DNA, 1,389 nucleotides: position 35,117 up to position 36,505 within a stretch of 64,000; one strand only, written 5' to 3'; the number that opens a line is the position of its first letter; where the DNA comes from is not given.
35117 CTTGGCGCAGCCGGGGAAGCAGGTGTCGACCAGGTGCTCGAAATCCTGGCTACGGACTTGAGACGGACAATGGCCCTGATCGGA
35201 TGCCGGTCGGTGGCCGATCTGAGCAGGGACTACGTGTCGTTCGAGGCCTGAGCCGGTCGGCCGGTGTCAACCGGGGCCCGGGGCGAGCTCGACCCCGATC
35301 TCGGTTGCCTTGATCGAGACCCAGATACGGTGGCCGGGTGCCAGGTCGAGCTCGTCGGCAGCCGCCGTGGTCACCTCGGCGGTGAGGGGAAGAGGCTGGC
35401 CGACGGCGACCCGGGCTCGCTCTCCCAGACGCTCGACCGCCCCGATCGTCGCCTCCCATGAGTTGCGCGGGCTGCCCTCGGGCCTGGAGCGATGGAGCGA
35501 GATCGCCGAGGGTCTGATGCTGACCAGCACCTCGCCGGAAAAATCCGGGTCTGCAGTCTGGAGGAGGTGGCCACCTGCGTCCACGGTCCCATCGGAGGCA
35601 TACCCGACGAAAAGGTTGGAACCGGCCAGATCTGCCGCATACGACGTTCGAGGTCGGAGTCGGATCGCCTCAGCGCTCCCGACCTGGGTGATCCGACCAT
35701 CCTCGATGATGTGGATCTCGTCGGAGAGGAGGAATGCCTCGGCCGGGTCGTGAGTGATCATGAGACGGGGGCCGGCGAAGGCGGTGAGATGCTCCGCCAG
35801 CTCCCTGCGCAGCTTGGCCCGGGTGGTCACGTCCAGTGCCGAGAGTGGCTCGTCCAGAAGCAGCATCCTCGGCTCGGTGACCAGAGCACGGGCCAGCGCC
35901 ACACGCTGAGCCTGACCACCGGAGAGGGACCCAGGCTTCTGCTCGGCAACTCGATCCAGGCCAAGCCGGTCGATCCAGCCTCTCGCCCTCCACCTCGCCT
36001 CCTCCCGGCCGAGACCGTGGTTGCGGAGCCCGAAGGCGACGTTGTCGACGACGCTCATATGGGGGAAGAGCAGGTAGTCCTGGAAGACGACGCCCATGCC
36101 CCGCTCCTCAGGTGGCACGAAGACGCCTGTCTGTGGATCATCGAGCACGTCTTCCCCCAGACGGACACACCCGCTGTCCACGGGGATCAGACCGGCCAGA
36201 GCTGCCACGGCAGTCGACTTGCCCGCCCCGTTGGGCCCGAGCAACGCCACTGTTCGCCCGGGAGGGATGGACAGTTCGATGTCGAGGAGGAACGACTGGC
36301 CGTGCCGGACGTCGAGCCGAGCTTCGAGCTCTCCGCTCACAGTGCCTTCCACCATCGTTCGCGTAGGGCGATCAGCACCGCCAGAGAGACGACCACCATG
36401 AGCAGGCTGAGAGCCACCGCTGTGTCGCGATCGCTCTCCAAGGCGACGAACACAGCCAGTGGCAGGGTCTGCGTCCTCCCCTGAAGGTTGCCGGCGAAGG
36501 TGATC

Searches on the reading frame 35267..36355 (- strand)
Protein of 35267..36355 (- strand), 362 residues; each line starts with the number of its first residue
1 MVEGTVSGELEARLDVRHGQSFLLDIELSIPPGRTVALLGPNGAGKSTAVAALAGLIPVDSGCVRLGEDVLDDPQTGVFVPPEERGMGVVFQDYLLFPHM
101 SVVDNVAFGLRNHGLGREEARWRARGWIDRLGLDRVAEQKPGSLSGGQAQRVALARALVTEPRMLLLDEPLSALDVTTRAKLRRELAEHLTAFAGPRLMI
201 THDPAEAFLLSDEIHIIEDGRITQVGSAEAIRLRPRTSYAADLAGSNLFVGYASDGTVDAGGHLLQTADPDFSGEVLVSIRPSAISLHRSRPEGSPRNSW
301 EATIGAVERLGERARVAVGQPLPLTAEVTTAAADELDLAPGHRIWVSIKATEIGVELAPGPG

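Call 11: search_protein_families(library=pfam, proteins=[window:35267-36355:-])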
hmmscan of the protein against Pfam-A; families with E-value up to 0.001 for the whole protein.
window:35267-36355:- (362 aa): 6 families
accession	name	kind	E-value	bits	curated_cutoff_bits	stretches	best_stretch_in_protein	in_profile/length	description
PF00005.33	ABC_tran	-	4.6e-32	111.9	25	1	25-171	3-136/137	ABC transporter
PF03459.23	TOBE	-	4.2e-14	52.9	22.3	1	295-353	2-62/64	TOBE domain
PF13304.12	AAA_21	-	1e-05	26.2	27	0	37-56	3-22/304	AAA domain, putative AbiEii toxin, Type IV TA system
PF08402.16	TOBE_2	-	1.5e-05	25.4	21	1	278-350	1-70/76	TOBE domain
PF12857.13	TOBE_3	-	0.00029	21.1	27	0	298-347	5-57/59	TOBE-like domain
PF02463.25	SMC_N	-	0.0008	19.3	40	0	18-53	9-44/220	RecF/RecN/SMC N terminal domain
